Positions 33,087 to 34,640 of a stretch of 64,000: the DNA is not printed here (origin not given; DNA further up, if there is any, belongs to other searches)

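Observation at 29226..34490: Two different activator-type ATPases plus a ferredoxin and two HGD-D subunits: benzoyl-CoA-reductase architecture inside a had/fld-like fermentative operon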

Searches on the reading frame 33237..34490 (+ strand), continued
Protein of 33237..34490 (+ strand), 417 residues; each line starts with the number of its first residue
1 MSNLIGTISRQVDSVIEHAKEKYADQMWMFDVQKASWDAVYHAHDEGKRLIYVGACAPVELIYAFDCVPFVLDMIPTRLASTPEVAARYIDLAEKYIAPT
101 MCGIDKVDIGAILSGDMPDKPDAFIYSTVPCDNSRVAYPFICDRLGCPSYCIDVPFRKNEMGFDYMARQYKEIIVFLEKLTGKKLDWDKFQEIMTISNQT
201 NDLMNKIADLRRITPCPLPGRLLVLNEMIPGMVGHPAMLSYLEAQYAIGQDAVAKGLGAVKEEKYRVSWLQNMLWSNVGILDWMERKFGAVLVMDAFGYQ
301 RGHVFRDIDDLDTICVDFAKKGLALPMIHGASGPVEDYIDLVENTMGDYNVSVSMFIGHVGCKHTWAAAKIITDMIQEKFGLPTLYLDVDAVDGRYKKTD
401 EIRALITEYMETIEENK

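Call 58: search_protein_families(library=pfam, proteins=[L052:20302-20679:+, L021:2836-3747:+, L030:1989-2765:+, L052:3965-5296:+, L034:5658-6575:-, L025:4418-5416:+, L030:898-1788:+, L059:3617-5323:-, L065:11432-12532:-, L064:2756-3949:+], max_evalue=0.001)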
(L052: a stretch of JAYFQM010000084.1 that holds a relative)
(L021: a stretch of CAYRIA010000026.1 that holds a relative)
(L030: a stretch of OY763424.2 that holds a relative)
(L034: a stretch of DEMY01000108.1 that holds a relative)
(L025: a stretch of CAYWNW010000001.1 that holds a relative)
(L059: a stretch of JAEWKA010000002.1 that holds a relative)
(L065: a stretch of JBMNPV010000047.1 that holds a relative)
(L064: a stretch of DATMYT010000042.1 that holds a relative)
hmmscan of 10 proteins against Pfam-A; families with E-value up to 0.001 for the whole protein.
L052:20302-20679:+ (125 aa): 1 family
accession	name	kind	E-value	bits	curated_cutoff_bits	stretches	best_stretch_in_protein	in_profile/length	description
PF02583.22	Trns_repr_metal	-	5.2e-25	88.1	22.8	1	43-121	1-77/78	Metal-sensitive transcriptional repressor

L021:2836-3747:+ (303 aa): 2 families
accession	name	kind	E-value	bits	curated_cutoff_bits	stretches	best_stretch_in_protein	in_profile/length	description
PF17762.8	HTH_ParB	-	1.8e-38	131.2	22.6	1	124-223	1-100/102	ParB HTH domain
PF02195.25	ParB_N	-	3.6e-32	110.7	26.3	1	32-122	5-95/95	ParB N-terminal domain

L030:1989-2765:+ (258 aa): 8 families
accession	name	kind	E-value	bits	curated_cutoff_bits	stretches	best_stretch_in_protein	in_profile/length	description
PF13614.12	AAA_31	-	2e-64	217.2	27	1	2-174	1-176/177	AAA domain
PF01656.29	CbiA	-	8e-31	107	25.4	1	5-226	1-125/125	CobQ/CobB/MinD/ParA nucleotide binding domain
PF00142.24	Fer4_NifH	-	2.9e-12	47.1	25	1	8-47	5-44/271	4Fe-4S iron sulfur cluster binding proteins, NifH/frxC family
PF10609.15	ParA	-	1.7e-11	44.4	27.1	1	2-244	3-243/246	NUBPL iron-transfer P-loop NTPase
PF09140.17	MipZ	-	1.4e-10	41.4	20.7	1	4-152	2-136/262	ATPase MipZ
PF06564.18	CBP_BcsQ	-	2.4e-09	37.5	21.3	1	3-243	2-230/234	Cellulose biosynthesis protein BcsQ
PF02374.21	ArsA_ATPase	-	4.6e-05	23.2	24.3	1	7-52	5-50/305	Anion-transporting ATPase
PF00448.28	SRP54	-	0.00079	19.6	22.7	0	12-40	10-38/196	SRP54-type protein, GTPase domain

L052:3965-5296:+ (443 aa): 2 families
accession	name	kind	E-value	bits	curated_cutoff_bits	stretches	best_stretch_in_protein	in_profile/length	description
PF00587.30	tRNA-synt_2b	-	1.6e-34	120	29.3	1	218-403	1-179/179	tRNA synthetase class II core domain (G, H, P, S and T)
PF02403.27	Seryl_tRNA_N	-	2.6e-31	108.5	28.2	1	1-109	1-108/108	Seryl-tRNA synthetase N-terminal domain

L034:5658-6575:- (305 aa): 2 families
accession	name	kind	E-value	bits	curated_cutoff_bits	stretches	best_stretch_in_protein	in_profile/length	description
PF03466.25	LysR_substrate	-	1.7e-24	86.8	28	1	100-288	18-204/209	LysR substrate binding domain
PF00126.33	HTH_1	-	3.3e-17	62.6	26.6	1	3-62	1-60/60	Bacterial regulatory helix-turn-helix protein, lysR family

L025:4418-5416:+ (332 aa): 1 family
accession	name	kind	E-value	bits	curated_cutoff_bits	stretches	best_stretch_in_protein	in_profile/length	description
PF00724.26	Oxidored_FMN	-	3e-59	201.4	27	1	3-324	1-329/342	NADH:flavin oxidoreductase / NADH oxidase family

L030:898-1788:+ (296 aa): 1 family
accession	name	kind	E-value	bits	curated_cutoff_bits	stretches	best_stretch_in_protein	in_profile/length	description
PF03418.19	Peptidase_A25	-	6.7e-66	223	27.8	1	15-240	5-237/353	Germination protease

L059:3617-5323:- (568 aa): 2 families
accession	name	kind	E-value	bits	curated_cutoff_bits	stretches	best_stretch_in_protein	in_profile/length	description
PF00015.26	MCPsignal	-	1.6e-39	135.9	34.6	1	392-533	16-171/172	Methyl-accepting chemotaxis protein (MCP) signalling domain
PF18947.5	HAMP_2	-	0.00047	20.5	24.3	0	272-314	24-66/67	HAMP domain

L065:11432-12532:- (366 aa): 3 families
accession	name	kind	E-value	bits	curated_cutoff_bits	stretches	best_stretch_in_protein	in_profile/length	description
PF02518.31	HATPase_c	-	3.3e-28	98.8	26.4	1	106-220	2-109/111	Histidine kinase-, DNA gyrase B-, and HSP90-like ATPase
PF00072.30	Response_reg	-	3.8e-24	85.4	30.2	1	246-362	1-110/111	Response regulator receiver domain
PF00512.31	HisKA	-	5.4e-16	58.8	26.9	1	1-58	9-66/66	His Kinase A (phospho-acceptor) domain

L064:2756-3949:+ (397 aa): 3 families
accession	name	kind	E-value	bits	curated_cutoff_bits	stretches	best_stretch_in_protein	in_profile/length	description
PF00108.29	Thiolase_N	-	6.5e-74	249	26.4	1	10-266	2-259/260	Thiolase, N-terminal domain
PF02803.24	Thiolase_C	-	4e-46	156.1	27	1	275-395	2-122/123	Thiolase, C-terminal domain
PF00109.32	ketoacyl-synt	-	4.5e-06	26.9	20.8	1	88-126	166-204/252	Beta-ketoacyl synthase, N-terminal domain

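Call 60: search_protein_families(library=ncbifam, proteins=[L052:20302-20679:+, L053:3354-3818:+, L025:4418-5416:+], max_evalue=0.01)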
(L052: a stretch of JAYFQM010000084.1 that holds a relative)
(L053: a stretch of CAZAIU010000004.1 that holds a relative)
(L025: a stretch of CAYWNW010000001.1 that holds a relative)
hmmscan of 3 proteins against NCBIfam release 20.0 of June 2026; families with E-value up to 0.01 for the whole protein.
L052:20302-20679:+ (125 aa): 3 families
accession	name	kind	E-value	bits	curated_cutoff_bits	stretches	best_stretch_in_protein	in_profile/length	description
NF052430.1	repress_RicR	exception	4.2e-14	52.9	175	1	43-113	7-77/93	copper-sensing transcriptional repressor RicR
NF008464.0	PRK11352.1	equivalog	3e-11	43.6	133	1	38-112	2-77/91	formaldehyde-responsive transcriptional repressor FrmR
NF011613.0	PRK15039.1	equivalog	1.1e-10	42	138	1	39-110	3-74/90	Ni(II)/Co(II)-binding transcriptional repressor RcnR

L053:3354-3818:+ (154 aa): 3 families
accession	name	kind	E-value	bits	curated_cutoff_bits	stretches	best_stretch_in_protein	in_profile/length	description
NF052430.1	repress_RicR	exception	1.2e-13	51.5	175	1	72-153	7-91/93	copper-sensing transcriptional repressor RicR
NF008464.0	PRK11352.1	equivalog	1.9e-11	44.2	133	1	67-138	2-73/91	formaldehyde-responsive transcriptional repressor FrmR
NF011613.0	PRK15039.1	equivalog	7.6e-11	42.5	138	1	68-144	3-76/90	Ni(II)/Co(II)-binding transcriptional repressor RcnR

L025:4418-5416:+ (332 aa): 8 families
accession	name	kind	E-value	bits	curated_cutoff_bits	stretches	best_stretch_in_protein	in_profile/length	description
NF041087.1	bile_acid_BaiCD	equivalog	1.4e-55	188.6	825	1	2-320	2-317/642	bile acid Fe-S flavoenzyme BaiCD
TIGR03997.1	mycofact_OYE_2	equivalog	8e-50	169.9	793.15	1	3-320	1-316/645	mycofactocin system FadH/OYE family oxidoreductase 2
NF006101.0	PRK08255.1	equivalog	1.3e-44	152.5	1078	1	3-321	398-720/768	bifunctional salicylyl-CoA 5-hydroxylase/oxidoreductase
NF010047.0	PRK13523.1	equivalog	1.9e-41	142.2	431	1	2-321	3-310/339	NADPH dehydrogenase NamA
NF045592.1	bili_reduct_N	equivalog_domain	9.9e-40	136.8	425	1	3-321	1-320/363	bilirubin reductase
NF045599.1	bili_reduct_long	exception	6.8e-34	117.1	750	1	4-321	1-321/641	bilirubin reductase, long form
NF007899.0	PRK10605.1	subfamily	2.6e-33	115.8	403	1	2-324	4-331/365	N-ethylmaleimide reductase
TIGR03996.1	mycofact_OYE_1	hypoth_equivalog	2.2e-13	49.6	627.9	1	85-266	80-259/633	mycofactocin system FadH/OYE family oxidoreductase 1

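Call 64: search_protein_families(library=pfam, proteins=[L062:647-1864:-, L062:1880-2641:-, L062:3110-4306:-, L062:4321-6663:-, L062:7198-8178:+, L003:12162-13559:+, L003:16495-17694:+, L001:16155-18488:+], max_evalue=0.0001)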
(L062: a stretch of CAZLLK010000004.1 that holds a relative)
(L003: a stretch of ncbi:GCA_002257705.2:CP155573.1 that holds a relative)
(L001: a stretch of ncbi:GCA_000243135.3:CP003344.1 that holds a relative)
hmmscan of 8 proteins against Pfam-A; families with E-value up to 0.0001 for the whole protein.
L062:647-1864:- (405 aa): 1 family
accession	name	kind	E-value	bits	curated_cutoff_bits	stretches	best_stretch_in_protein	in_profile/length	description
PF06050.19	HGD-D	-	1.4e-85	288.3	28.4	1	37-388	1-342/342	2-hydroxyglutaryl-CoA dehydratase, D-component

L062:1880-2641:- (253 aa): 6 families
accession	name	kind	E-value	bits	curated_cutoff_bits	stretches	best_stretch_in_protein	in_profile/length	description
PF01656.29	CbiA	-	3.2e-14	53.4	25.4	1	5-229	1-124/125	CobQ/CobB/MinD/ParA nucleotide binding domain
PF13614.12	AAA_31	-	2.7e-13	50.7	27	1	3-180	2-170/177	AAA domain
PF02374.21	ArsA_ATPase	-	1e-12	48.3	24.3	1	5-139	3-132/305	Anion-transporting ATPase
PF00142.24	Fer4_NifH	-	1.4e-05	25.1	25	0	5-237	2-231/271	4Fe-4S iron sulfur cluster binding proteins, NifH/frxC family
PF10609.15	ParA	-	1.9e-05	24.7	27.1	0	3-42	4-41/246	NUBPL iron-transfer P-loop NTPase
PF06564.18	CBP_BcsQ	-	2.2e-05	24.5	21.3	0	6-168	4-152/234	Cellulose biosynthesis protein BcsQ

L062:3110-4306:- (398 aa): 3 families
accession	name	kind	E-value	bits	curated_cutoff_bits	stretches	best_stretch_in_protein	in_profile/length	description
PF00108.29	Thiolase_N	-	3e-76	256.7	26.4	1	8-265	2-259/260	Thiolase, N-terminal domain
PF02803.24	Thiolase_C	-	5.6e-47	158.8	27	1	273-396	1-122/123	Thiolase, C-terminal domain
PF00109.32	ketoacyl-synt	-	5.4e-07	29.9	20.8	1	86-125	166-205/252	Beta-ketoacyl synthase, N-terminal domain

L062:4321-6663:- (780 aa): 4 families
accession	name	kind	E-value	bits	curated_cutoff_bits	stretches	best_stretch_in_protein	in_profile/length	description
PF02737.24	3HCDH_N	-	1.1e-41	143.1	22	1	8-206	2-180/180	3-hydroxyacyl-CoA dehydrogenase, NAD binding domain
PF00725.27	3HCDH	-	2.8e-15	57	22.1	1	209-308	2-96/97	3-hydroxyacyl-CoA dehydrogenase, C-terminal domain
PF16113.10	ECH_2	-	6.4e-11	42.8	27.2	1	485-612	13-141/335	Enoyl-CoA hydratase/isomerase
PF00378.25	ECH_1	-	3.7e-10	40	27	1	485-614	18-144/251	Enoyl-CoA hydratase/isomerase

L062:7198-8178:+ (326 aa): 2 families
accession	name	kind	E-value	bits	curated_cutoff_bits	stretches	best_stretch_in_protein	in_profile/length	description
PF03466.25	LysR_substrate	-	8.3e-23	81.3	28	1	117-283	10-176/209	LysR substrate binding domain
PF00126.33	HTH_1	-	3.2e-13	49.8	26.6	1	28-81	4-57/60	Bacterial regulatory helix-turn-helix protein, lysR family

L003:12162-13559:+ (465 aa): 7 families
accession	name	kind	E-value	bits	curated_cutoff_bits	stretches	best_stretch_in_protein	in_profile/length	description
PF01593.30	Amino_oxidase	-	2.9e-15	57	19.8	1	24-445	12-435/443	Flavin containing amine oxidoreductase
PF13450.12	NAD_binding_8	-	1.3e-14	54.7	21.9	1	7-66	1-60/68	NAD(P)-binding Rossmann-like domain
PF01266.30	DAO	-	9.7e-11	42.2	27.9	0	198-403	151-322/353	FAD dependent oxidoreductase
PF12831.13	FAD_oxidored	-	4.6e-10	39.8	27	1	4-80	1-74/416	FAD dependent oxidoreductase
PF03486.20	HI0933_like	-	1.4e-06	28.3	50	0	4-43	2-40/244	HI0933-like protein Rossmann domain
PF00890.30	FAD_binding_2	-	3.1e-05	23.8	20.4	1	4-43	1-37/414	FAD binding domain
PF00996.24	GDI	-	3.3e-05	23.1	23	0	2-45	4-46/436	GDP dissociation inhibitor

L003:16495-17694:+ (399 aa): 7 families
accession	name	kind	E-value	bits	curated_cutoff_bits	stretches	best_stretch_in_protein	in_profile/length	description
PF00037.32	Fer4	-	8.1e-13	48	21.1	2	347-367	3-23/24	4Fe-4S binding domain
PF14697.11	Fer4_21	-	4.2e-11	43.3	35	1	316-365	3-55/59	4Fe-4S dicluster domain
PF12838.12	Fer4_7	-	7.8e-10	39.5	27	1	320-366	1-52/52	4Fe-4S dicluster domain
PF12837.12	Fer4_6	-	2e-09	37.3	25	0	349-366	6-23/24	4Fe-4S binding domain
PF13237.11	Fer4_10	-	3.5e-08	33.7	25.5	1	315-363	3-53/53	4Fe-4S dicluster domain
PF13187.11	Fer4_9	-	2.8e-06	27.7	27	1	320-366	1-51/52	4Fe-4S dicluster domain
PF12797.12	Fer4_2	-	6.2e-06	26.3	24.5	0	348-363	6-21/22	4Fe-4S binding domain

L001:16155-18488:+ (777 aa): 4 families
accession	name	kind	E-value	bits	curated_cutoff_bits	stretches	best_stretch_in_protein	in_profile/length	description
PF02737.24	3HCDH_N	-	7.1e-41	140.5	22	1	7-204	1-179/180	3-hydroxyacyl-CoA dehydrogenase, NAD binding domain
PF00725.27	3HCDH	-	4.2e-13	50.1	22.1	1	208-307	2-96/97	3-hydroxyacyl-CoA dehydrogenase, C-terminal domain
PF16113.10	ECH_2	-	5.6e-13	49.5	27.2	1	473-604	3-136/335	Enoyl-CoA hydratase/isomerase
PF00378.25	ECH_1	-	2.7e-10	40.4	27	1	471-604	4-137/251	Enoyl-CoA hydratase/isomerase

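Call 68: search_protein_families(library=ncbifam, proteins=[L001:19714-21279:+, L001:14830-16125:+, L060:12072-13622:+], max_evalue=1e-10)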
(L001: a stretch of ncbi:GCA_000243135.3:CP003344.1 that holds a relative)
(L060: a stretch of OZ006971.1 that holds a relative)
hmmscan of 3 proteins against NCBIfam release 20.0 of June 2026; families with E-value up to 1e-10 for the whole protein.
L001:19714-21279:+ (521 aa): 98 families (the best 25 are shown)
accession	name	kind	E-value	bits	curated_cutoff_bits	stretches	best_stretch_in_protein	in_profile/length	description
NF052269.1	Staph_lig_FadD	equivalog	9.1e-120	400.3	650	1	12-517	7-495/499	long-chain-fatty-acid--CoA ligase FadD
NF004837.0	PRK06187.1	subfamily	5.8e-118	394.4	476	1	6-513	9-520/531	long-chain-fatty-acid--CoA ligase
NF005307.0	PRK06839.1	equivalog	3.4e-117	392.1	748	1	14-513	11-491/496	o-succinylbenzoate--CoA ligase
NF006182.0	PRK08316.1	subfamily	3e-96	323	663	1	4-506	10-508/523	fatty acyl-CoA synthetase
NF006572.0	PRK09088.1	equivalog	5e-87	292.6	696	1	12-508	8-480/491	acyl-CoA synthetase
NF009233.0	PRK12583.1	subfamily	1.6e-84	284.3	832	1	166-507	201-542/558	fatty acid CoA ligase family protein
NF002966.0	PRK03640.1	equivalog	2.8e-83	280.2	556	1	13-509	10-474/483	o-succinylbenzoate--CoA ligase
NF005676.0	PRK07470.1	equivalog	2.2e-81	274.1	774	1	18-512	33-526/544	acyl-CoA synthetase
NF005801.1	PRK07656.1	equivalog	8.8e-80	268.7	657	1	5-506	1-494/500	FadD3 family acyl-CoA ligase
NF005702.0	PRK07514.1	subfamily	2.5e-78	263.7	558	1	18-511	15-496/506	malonyl-CoA synthase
NF004797.0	PRK06145.1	equivalog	3e-78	263.4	850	1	12-512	9-491/499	acyl-CoA synthetase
NF004114.0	PRK05605.1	equivalog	2e-72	244.3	766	1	146-511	198-565/575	long-chain-fatty-acid--CoA ligase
NF052580.1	Str24CoAsynCasG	equivalog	2.6e-72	243.9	750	1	18-509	53-544/548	steroid-24-oyl-CoA synthetase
NF006181.0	PRK08314.1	subfamily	9.8e-72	242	705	1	144-507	184-546/563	long-chain-fatty-acid--CoA ligase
NF006020.0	PRK08162.1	subfamily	1.1e-71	241.8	677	1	15-507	29-530/545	acyl-CoA synthetase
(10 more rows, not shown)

L001:14830-16125:+ (431 aa): 4 families
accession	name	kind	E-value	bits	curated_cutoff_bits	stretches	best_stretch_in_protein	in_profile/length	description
TIGR03948.1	butyr_acet_CoA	equivalog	5.1e-79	266.1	674.8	1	2-426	1-436/445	butyryl-CoA:acetate CoA-transferase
TIGR03458.1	YgfH_subfam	subfamily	8e-32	110.5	658.7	1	155-427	185-462/489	succinate CoA transferase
NF053853.1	ScActCoATferScpC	equivalog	1.6e-29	103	500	1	210-426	254-465/493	succinyl-CoA:acetate CoA-transferase ScpC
NF053666.1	BtrAceCoATfers1341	equivalog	6.6e-28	97.8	740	1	169-423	198-458/492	butyryl-CoA:acetate CoA transferase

L060:12072-13622:+ (516 aa): 3 families
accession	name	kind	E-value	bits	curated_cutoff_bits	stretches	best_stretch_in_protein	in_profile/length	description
NF052271.1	Staph_FadX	equivalog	9.4e-116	387.5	750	1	4-508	3-508/523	fatty acid degradation protein FadX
TIGR02428.1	pcaJ_scoB_fam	subfamily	5.4e-15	55.3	243.55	1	277-480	3-194/207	3-oxoacid CoA-transferase subunit B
NF007394.0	PRK09920.1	equivalog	3.2e-11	43.3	315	0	3-241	4-218/219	acetate CoA-transferase subunit alpha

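Call 73: predict_structure(alignment_id=A1)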
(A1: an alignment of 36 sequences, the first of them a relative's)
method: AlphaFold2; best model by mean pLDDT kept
length: 417 residues; sequences in the alignment: 36
mean_pLDDT: 87.7   pTM: 0.88
mean pLDDT of the five models: 87.7, 87.0, 86.9, 85.2, 84.7
residues with pLDDT >= 90: 226; 70-90: 159; 50-70: 28; < 50: 4
segments of 3 or more residues with pLDDT < 50: none
pLDDT, mean of each block of 10 residues (from residue 1): 80 87 87 91 94 90 96 84 87 88 87 84 87 81 93 88 95 98 96 96 94 94 84 94 96 95 91 68 93 80 90 95 66 72 91 84 70 91 86 80 93 88
secondary structure, 60 per line:
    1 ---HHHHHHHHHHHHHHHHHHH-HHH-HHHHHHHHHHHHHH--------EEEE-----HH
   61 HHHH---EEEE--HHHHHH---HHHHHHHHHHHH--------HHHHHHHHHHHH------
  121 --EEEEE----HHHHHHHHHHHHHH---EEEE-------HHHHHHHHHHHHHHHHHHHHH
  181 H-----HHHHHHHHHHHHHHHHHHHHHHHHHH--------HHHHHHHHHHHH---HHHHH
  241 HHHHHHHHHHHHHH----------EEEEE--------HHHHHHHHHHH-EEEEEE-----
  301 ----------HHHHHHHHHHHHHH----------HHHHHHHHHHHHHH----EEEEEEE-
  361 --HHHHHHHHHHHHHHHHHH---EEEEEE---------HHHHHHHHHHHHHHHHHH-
elements in order: H4-22 H28-41 E50-53 H59-64 E68-71 H74-79 H83-94 H103-114 E123-127 H132-145 E149-152 H160-181 H187-212 H221-232 H236-254 E265-269 H278-288 E290-295 H311-324 H335-348 E353-359 H363-380 E384-389 H399-416
